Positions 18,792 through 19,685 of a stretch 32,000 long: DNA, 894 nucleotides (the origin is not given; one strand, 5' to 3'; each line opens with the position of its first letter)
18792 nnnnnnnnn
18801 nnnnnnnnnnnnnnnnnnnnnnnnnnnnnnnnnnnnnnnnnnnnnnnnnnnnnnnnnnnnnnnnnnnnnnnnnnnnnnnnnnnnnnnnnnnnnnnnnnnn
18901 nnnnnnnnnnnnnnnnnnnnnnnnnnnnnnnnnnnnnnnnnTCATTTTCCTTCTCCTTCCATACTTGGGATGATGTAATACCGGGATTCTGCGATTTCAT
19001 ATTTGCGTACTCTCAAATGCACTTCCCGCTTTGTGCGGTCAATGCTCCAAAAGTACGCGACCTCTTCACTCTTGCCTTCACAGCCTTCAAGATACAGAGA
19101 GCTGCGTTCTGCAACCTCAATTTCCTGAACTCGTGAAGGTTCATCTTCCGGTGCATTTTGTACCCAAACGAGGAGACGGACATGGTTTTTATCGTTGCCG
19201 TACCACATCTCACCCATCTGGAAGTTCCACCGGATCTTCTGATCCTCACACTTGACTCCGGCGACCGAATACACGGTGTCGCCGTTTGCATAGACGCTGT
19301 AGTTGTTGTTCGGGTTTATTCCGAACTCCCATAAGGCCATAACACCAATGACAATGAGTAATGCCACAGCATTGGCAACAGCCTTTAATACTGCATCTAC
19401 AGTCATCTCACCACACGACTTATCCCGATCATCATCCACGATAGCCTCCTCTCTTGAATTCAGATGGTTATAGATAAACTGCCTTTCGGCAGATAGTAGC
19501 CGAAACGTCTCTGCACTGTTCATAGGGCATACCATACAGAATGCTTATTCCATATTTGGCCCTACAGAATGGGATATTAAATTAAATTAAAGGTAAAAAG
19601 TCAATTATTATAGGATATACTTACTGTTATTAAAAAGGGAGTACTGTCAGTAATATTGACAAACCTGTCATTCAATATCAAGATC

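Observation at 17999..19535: Self-contained three-gene membrane operon: two paralogous single-pass proteins flank a 4-TM protein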

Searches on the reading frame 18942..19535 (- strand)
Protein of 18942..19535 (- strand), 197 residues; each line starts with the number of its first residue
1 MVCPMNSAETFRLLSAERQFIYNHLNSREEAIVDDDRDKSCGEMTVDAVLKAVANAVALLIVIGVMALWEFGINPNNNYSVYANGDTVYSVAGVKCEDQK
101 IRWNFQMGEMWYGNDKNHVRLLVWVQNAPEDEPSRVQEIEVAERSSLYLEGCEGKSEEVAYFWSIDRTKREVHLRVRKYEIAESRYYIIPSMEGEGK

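Call 6: search_protein_families(library=pfam, proteins=[window:18942-19535:-], max_evalue=1)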
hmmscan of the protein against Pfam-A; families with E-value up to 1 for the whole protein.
window:18942-19535:- (197 aa): 1 family
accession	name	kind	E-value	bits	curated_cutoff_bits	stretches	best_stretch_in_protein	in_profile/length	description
PF16490.10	Oxidoreduct_C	-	0.15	12.2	27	1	76-108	121-152/278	Putative oxidoreductase C terminal domain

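Call 7: search_protein_families(library=padloc, proteins=[window:18942-19535:-], max_evalue=1)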
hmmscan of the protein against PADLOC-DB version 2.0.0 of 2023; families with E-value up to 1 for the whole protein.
window:18942-19535:- (197 aa): 0 families

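Call 8: search_protein_families(library=phrogs, proteins=[window:18942-19535:-], max_evalue=1)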
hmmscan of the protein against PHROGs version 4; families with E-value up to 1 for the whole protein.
window:18942-19535:- (197 aa): 1 family
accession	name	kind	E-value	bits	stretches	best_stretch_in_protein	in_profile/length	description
phrog_16126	-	unknown function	0.27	12.3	1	5-70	1-69/122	-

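Call 11: find_homologous_proteins(query=window:18942-19535:-, max_evalue=0.01)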
Query window:18942-19535:- (197 aa): 7 proteins with E <= 0.01 among 125 candidates.
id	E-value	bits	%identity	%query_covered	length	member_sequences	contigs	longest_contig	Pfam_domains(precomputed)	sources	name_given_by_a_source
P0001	3.1e-125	433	100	98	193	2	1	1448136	-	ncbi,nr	ncbi:hypothetical protein IPM65_00240 [Candidatus Roizmanbacteria bacterium]|nr:MAG: hypothetical pr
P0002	4.4e-89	315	83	83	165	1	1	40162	-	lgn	-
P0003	2.3e-84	300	78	84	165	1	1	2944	-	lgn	-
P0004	2.6e-84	300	80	83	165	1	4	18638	-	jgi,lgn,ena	-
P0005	8.2e-84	298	77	84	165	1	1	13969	-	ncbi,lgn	-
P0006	7.9e-83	295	86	78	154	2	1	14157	-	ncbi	-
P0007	2.5e-82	293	76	84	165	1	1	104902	-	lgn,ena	-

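Call 15: find_homologous_proteins(query=A1, max_evalue=1)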
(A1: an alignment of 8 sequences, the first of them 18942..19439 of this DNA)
Query A1 (8 sequences) (165 aa, profile of the alignment): 15 proteins with E <= 1 among 1282 candidates.
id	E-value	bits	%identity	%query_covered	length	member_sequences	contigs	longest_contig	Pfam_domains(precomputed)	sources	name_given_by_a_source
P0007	1.7e-92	326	77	100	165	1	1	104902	-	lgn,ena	-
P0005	1.9e-92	325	78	100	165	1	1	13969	-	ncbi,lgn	-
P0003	1.0e-91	323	79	100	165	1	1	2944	-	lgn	-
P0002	1.4e-91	323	82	100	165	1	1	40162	-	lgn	-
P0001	2.2e-90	319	99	100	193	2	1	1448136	-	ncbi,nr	ncbi:hypothetical protein IPM65_00240 [Candidatus Roizmanbacteria bacterium]|nr:MAG: hypothetical pr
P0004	7.9e-90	317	80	99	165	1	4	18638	-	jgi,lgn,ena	-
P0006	1.6e-84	300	86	93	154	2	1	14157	-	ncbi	-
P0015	7.7e-46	174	32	82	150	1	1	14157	-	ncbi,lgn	-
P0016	9.5e-45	170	29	82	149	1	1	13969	-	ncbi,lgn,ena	-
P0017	7.3e-44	167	34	82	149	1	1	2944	-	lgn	-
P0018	8.6e-44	167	28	89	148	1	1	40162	-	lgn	-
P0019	1.2e-41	160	31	82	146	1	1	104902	-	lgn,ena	-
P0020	3.0e-37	146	31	82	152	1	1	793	-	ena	-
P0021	5.6e-35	138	30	90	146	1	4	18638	-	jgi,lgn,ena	-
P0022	3.5e-25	107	26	55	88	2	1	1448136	-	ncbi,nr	ncbi:hypothetical protein IPM65_00230 [Candidatus Roizmanbacteria bacterium]|nr:MAG: hypothetical pr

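Call 16: find_encoding_contigs(protein=P0007, flank=10000, max_places=3)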
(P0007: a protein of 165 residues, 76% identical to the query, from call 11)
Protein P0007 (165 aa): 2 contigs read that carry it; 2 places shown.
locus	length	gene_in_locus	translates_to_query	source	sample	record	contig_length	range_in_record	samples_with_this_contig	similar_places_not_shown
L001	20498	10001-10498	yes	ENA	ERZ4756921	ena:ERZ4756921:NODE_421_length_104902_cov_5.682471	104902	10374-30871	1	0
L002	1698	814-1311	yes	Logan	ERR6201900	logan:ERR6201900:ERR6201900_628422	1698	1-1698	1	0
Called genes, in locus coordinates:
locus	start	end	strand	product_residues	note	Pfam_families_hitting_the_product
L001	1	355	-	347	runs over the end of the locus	PF00004:AAA, PF07728:AAA_5, PF22667:Lon_lid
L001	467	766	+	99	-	PF00166:Cpn10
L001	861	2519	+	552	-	PF00118:Cpn60_TCP1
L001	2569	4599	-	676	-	PF00128:Alpha-amylase, PF16657:Malt_amylase_C (weak)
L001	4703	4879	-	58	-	-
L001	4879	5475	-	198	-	-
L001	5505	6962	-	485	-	-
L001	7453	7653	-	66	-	-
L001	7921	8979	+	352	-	PF03924:CHASE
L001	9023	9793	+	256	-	PF01909:NTP_transf_2 (weak), PF13427:AadA_C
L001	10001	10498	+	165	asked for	-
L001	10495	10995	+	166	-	-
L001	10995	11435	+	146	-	-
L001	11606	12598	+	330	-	PF01261:AP_endonuc_2 (weak)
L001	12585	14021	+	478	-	-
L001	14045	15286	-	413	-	PF09992:NAGPA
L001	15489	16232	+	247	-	PF01758:SBF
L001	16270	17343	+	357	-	-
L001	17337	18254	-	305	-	PF00768:Peptidase_S11, PF13354:Beta-lactamase2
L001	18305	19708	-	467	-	PF01336:tRNA_anti-codon, PF00152:tRNA-synt_2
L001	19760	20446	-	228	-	PF01386:Ribosomal_L25p, PF14693:Ribosomal_TL5_C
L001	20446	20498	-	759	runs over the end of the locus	PF13196:DUF4012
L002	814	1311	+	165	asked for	-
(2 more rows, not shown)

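Call 17: find_encoding_contigs(protein=P0002, flank=10000, max_places=3)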
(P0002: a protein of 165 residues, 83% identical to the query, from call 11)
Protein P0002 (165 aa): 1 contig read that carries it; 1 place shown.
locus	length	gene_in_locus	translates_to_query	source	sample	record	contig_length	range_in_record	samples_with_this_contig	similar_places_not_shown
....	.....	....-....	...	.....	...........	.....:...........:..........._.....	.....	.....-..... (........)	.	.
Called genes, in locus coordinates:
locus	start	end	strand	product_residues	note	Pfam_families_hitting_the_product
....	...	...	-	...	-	-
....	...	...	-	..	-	-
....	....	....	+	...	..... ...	-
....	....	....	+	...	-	-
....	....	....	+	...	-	-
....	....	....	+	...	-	-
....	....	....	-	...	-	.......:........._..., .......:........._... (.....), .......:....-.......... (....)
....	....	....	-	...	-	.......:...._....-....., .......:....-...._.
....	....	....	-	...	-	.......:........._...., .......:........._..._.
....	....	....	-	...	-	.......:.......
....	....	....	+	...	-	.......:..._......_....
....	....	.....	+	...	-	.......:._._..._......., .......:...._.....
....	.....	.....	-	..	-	-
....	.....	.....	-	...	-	-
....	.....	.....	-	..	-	-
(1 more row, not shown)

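Call 23: search_solved_structures(query=A2, max_evalue=10)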
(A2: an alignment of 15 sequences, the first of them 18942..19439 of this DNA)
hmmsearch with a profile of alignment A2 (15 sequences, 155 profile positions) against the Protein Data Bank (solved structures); distinct sequences matched with E-value up to 10: 17.
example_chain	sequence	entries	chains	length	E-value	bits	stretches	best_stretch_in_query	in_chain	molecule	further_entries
1e07_A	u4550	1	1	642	0.0013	21.6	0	102-135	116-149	CARCINOEMBRYONIC ANTIGEN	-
7ow5_D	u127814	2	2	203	0.083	15.7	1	101-129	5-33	TCR alpha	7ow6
6bj2_D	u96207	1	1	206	0.096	15.5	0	101-130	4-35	TCR 589 alpha chain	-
9zcl_A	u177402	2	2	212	0.16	14.8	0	101-130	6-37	N17.3.2 TCR alpha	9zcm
2ak4_D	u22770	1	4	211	0.17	14.7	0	100-130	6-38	SB27 T cell receptor alpha chain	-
7pb2_D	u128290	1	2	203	0.2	14.5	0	101-130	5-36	TCR alpha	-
7t2d_D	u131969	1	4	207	0.21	14.4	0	101-130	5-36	T cell receptor, B1, alpha chain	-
4jrx_D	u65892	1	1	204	0.23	14.3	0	101-130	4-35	CA5 TCR alpha chain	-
9aud_A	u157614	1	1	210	0.93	12.3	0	102-146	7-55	NPLCK1-2_TCR TRAV6-5 alpha chain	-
8vq8_A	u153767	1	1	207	1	12.2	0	103-146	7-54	T cell receptor - LCK1-1 TRAV6-5 alpha chain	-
6v13_D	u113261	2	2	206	1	12.2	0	103-145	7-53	G08 TCR alpha chain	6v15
9nv2_A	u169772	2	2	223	1.1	12.1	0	101-129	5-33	NP207 TCR alpha-chain | NP101 TCR alpha-chain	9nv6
9nve_A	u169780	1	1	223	1.1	12.1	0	101-129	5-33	NP203 TCR alpha-chain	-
5tcm_A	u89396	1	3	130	1.3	11.9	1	110-142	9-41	Uncharacterized protein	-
6bya_A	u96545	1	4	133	1.3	11.8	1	110-142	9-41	Uncharacterized protein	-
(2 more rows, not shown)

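Call 25: find_encoding_contigs(protein=P0004, flank=10000, max_places=4)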
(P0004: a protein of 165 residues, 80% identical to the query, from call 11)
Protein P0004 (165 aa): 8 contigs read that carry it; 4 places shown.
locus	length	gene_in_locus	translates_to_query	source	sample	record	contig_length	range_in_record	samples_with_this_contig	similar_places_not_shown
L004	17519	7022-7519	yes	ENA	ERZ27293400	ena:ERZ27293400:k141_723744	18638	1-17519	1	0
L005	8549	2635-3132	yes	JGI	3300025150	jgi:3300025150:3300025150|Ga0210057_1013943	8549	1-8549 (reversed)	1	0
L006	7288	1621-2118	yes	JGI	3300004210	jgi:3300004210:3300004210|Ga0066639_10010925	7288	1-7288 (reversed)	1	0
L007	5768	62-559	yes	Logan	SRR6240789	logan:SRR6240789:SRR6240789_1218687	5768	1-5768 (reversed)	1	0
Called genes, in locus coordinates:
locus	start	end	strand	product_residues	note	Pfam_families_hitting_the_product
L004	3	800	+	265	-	?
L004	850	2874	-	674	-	PF00128:Alpha-amylase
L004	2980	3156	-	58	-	-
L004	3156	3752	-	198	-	-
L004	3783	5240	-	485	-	-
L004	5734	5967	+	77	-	-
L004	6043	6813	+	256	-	PF01909:NTP_transf_2 (weak), PF13427:AadA_C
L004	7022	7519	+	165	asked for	-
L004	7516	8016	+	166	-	-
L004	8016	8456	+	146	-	-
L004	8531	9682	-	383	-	PF09992:NAGPA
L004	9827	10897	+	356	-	-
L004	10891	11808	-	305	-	PF00768:Peptidase_S11, PF02113:Peptidase_S13 (weak), PF13354:Beta-lactamase2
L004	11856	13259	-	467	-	PF01336:tRNA_anti-codon, PF00152:tRNA-synt_2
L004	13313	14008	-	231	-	PF01386:Ribosomal_L25p, PF14693:Ribosomal_TL5_C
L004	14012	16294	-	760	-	PF13196:DUF4012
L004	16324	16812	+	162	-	PF06574:FAD_syn (faint), PF01467:CTP_transf_like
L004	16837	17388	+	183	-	PF02834:LigT_PEase, PF13563:2_5_RNA_ligase2, PF02834:LigT_PEase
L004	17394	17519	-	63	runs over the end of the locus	-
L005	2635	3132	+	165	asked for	-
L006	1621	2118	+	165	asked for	-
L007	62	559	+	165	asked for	-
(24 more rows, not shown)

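Call 26: find_encoding_contigs(protein=P0005, flank=10000, max_places=3)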
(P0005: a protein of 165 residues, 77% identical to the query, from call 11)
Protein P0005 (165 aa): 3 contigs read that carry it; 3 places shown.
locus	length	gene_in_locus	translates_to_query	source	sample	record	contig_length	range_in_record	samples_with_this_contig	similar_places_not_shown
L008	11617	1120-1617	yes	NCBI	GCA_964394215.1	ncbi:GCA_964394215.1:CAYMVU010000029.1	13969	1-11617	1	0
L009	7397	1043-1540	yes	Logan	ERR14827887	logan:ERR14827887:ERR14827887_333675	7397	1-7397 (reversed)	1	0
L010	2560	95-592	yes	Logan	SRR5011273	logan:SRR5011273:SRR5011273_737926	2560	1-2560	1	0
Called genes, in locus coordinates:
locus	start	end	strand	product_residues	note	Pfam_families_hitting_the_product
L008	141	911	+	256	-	PF01909:NTP_transf_2 (weak), PF13427:AadA_C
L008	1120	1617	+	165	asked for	-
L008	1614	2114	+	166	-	-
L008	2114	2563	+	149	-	-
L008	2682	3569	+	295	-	PF13593:SBF_like, PF01758:SBF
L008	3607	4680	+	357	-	-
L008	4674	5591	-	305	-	PF00768:Peptidase_S11, PF13354:Beta-lactamase2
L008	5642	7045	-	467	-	PF01336:tRNA_anti-codon, PF00152:tRNA-synt_2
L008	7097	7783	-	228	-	PF01386:Ribosomal_L25p, PF14693:Ribosomal_TL5_C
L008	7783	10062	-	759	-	PF13196:DUF4012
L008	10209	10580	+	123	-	PF01467:CTP_transf_like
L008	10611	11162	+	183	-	PF02834:LigT_PEase, PF13563:2_5_RNA_ligase2, PF02834:LigT_PEase (weak)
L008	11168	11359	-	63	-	-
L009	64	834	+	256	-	PF01909:NTP_transf_2 (weak), PF13427:AadA_C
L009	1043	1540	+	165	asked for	-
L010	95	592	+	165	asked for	-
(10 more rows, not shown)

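Call 27: find_encoding_contigs(protein=P0006, flank=10000, max_places=3)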
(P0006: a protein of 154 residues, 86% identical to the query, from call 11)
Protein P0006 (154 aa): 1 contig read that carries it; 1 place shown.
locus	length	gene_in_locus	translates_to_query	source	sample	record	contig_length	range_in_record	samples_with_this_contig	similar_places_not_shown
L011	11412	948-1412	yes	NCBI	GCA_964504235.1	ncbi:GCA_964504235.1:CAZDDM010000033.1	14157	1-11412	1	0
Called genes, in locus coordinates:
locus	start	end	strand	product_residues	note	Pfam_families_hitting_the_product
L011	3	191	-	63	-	?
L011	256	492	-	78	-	-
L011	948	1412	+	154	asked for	-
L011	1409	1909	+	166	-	-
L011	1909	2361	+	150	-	-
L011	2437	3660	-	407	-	PF09992:NAGPA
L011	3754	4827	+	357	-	-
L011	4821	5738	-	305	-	PF00768:Peptidase_S11, PF13354:Beta-lactamase2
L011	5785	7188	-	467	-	PF01336:tRNA_anti-codon, PF00152:tRNA-synt_2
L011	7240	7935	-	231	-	PF01386:Ribosomal_L25p, PF14693:Ribosomal_TL5_C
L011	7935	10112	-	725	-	PF13196:DUF4012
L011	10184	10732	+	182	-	PF01467:CTP_transf_like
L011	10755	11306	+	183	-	PF02834:LigT_PEase, PF13563:2_5_RNA_ligase2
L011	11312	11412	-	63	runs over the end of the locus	-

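Call 29: search_protein_representatives(alignment_id=A2)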
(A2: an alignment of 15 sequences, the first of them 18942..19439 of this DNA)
Query: 15 sequences, 155 profile positions. Proteins with E-value up to 0.001 (for the whole library): 24; up to 1e-10: 16; up to 1e-30: 3. The best 24 are listed.
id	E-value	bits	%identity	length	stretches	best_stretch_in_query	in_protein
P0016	4.8e-71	253.7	-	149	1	1-154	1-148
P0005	2.5e-67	241.6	-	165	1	1-154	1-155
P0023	2.3e-31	124.8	-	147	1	7-151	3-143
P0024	3.1e-30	121.1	-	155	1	1-151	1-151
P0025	7.2e-29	116.7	-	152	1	10-148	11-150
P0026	9.7e-23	96.8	-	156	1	13-153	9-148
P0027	1.1e-22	96.6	-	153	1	13-144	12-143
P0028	1.3e-22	96.3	-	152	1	1-153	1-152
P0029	2.7e-22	95.3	-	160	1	16-151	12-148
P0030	9.8e-22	93.5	-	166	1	6-149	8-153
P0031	2.0e-19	86.0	-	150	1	22-148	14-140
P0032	6.8e-18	81.0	-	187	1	17-149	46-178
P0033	2.0e-17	79.5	-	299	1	16-152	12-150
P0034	9.2e-17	77.4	-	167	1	6-144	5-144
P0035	2.1e-15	73.0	-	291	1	26-153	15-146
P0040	4.1e-08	49.3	-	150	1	15-144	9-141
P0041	1.3e-06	44.3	-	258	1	13-152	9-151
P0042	6.9e-06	42.0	-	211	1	15-153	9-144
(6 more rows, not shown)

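Call 32: predict_structure(alignment_id=A2)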
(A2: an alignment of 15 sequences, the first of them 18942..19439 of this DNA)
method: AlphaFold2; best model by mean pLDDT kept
length: 165 residues; sequences in the alignment: 15
mean_pLDDT: 75.7   pTM: 0.59
mean pLDDT of the five models: 75.7, 72.9, 70.3, 68.8, 64.7
residues with pLDDT >= 90: 7; 70-90: 112; 50-70: 32; < 50: 14
segments of 3 or more residues with pLDDT < 50: 1-8, 161-165
pLDDT, mean of each block of 10 residues (from residue 1): 45 75 91 74 69 80 64 86 85 84 87 81 79 85 78 66 41
secondary structure, 60 per line:
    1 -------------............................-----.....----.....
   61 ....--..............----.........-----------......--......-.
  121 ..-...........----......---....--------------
elements in order: H14-41 E47-51 E56-64 E67-80 E85-93 E105-110 E113-118 E124-134 E139-144 E148-151

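Call 39: fold_search(model_id=the predicted structure, library=pdb)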
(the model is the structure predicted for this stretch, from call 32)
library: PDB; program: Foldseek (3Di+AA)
matches with E <= 10: 744; with E <= 0.001: 0
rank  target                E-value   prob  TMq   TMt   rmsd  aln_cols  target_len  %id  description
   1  1gpp                  1.8e-02  0.20  0.14  0.11  17.9       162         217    9  Crystal structure of the S.cerevisiae Homing Endonuclease PI-SceI Domain I (released 2002-09-19)
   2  9kgy_A                5.7e-02  0.23  0.17  0.20  13.7       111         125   10  Crystal structure of a de novo designed monomeric mainly-beta protein B10 (orthorhombic) (released 2025-07-02)
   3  1pn4_D                7.5e-02  0.47  0.20  0.13  11.1       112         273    8  Crystal structure of 2-enoyl-CoA hydratase 2 domain of Candida tropicalis multifunctional enzyme type 2 complexed with (released 2004-04-13)
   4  3g7x_A                7.9e-02  0.69  0.29  0.28   9.7       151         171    8  Female-specific histamine-binding protein 2, D24R mutant (released 2010-02-16)
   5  1pn2_B                7.9e-02  0.41  0.19  0.13  11.5       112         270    8  Crystal structure analysis of the selenomethionine labelled 2-enoyl-CoA hydratase 2 domain of Candida tropicalis multi (released 2004-04-13)
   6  7whm                  1.2e-01  0.06  0.13  0.03  27.8       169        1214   11  Closed spike of Bombyx mori cytoplasmic polyhedrosis virus (released 2022-02-02)
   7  1pn4_A                1.2e-01  0.35  0.19  0.12  11.4       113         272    8  Crystal structure of 2-enoyl-CoA hydratase 2 domain of Candida tropicalis multifunctional enzyme type 2 complexed with (released 2004-04-13)
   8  1pn2_D                1.5e-01  0.35  0.20  0.13  11.2       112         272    8  Crystal structure analysis of the selenomethionine labelled 2-enoyl-CoA hydratase 2 domain of Candida tropicalis multi (released 2004-04-13)
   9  8i4j_C                1.9e-01  0.13  0.17  0.13  16.6       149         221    6  Structure of wild-type Azami Green from Galaxea fascicularis (released 2023-11-01)
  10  2ddc_B                1.9e-01  0.11  0.18  0.14  16.4       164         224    7  Unique behavior of a histidine responsible for an engineered green-to-red photoconversion process (released 2006-03-07)
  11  6l7a_A                1.9e-01  0.07  0.11  0.08  25.5       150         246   13  CsgFG complex in Curli biogenesis system (released 2020-01-15)
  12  1pn2_A                2.2e-01  0.23  0.19  0.13  11.2       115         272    6  Crystal structure analysis of the selenomethionine labelled 2-enoyl-CoA hydratase 2 domain of Candida tropicalis multi (released 2004-04-13)
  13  4ppk_D                2.2e-01  0.05  0.11  0.09  18.7       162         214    9  Crystal structure of eCGP123 T69V variant at pH 7.5 (released 2015-04-08)
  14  4ppk_A                2.3e-01  0.10  0.17  0.14  16.7       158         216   11  Crystal structure of eCGP123 T69V variant at pH 7.5 (released 2015-04-08)
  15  9ga0_G                2.3e-01  0.10  0.17  0.13  16.6       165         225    7  XPA crystal grown in HEK293 cell (released 2025-08-27)
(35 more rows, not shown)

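Call 43: find_related_loci(query=A5, collection=genome_contigs, flank=6000)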
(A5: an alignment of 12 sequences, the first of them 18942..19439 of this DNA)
Query A5 (165 aa) in genome_contigs; peptide patterns used: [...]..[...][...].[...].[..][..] (x = any residue, [..] = any of these).
20 stretches matched a pattern; 3 encode a relative of the query (tblastn E <= 1e-3); 3 distinct loci.
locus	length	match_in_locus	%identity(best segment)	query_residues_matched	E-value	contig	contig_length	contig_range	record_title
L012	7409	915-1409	86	1-165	7e-98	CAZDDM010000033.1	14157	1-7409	MAG TPA_asm: uncultured Gammaproteobacteria bacterium isolate SRP093185_co1_196 genome assembly, contig: NODE_2958_lengt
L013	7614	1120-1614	78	1-165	6e-92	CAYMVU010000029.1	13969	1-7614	MAG TPA_asm: uncultured Gammaproteobacteria bacterium isolate SRP093185_co1_18 genome assembly, contig: NODE_3014_length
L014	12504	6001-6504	36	1-163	7e-24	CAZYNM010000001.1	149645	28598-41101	MAG TPA_asm: uncultured Pseudomonadales bacterium isolate SRP292972_co1_113 genome assembly, contig: NODE_128_length_149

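Call 45: find_related_loci(query=A5, collection=metagenome_contigs, flank=6000)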
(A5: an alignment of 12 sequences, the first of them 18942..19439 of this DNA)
Query A5 (165 aa) in metagenome_contigs; peptide patterns used: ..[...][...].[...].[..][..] (x = any residue, [..] = any of these).
137 stretches matched a pattern, but none encodes a relative of the query by tblastn (E <= 1e-3).

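Call 47: find_related_loci(query=A5, collection=viral_contigs, flank=6000)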
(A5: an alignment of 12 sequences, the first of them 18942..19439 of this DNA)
Query A5 (165 aa) in viral_contigs; peptide patterns used: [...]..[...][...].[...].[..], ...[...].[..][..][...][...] (x = any residue, [..] = any of these).
42 stretches matched a pattern, but none encodes a relative of the query by tblastn (E <= 1e-3).

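Call 51: find_encoding_contigs(protein=P0033, flank=8000, max_places=3)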
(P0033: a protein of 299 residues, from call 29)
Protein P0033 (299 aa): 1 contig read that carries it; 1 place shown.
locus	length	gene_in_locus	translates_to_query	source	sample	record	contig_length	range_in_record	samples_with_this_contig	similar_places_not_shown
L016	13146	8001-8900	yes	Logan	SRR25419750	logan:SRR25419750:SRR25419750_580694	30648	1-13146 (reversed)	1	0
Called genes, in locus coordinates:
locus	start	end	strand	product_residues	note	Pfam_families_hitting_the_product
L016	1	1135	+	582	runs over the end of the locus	-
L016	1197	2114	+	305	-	-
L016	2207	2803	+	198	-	PF14014:DUF4230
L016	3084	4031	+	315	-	PF04536:TPM_phosphatase (weak)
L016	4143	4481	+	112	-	PF04993:TfoX_N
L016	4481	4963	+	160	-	PF01230:HIT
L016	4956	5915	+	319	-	-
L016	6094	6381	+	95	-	-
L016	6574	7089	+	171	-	-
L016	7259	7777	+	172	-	-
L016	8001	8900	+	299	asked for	-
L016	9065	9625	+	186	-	-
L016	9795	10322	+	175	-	-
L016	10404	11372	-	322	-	-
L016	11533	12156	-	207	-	PF00753:Lactamase_B, PF23023:Anti-Pycsar_Apyc1 (weak), PF12706:Lactamase_B_2 (weak)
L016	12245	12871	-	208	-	PF02163:Peptidase_M50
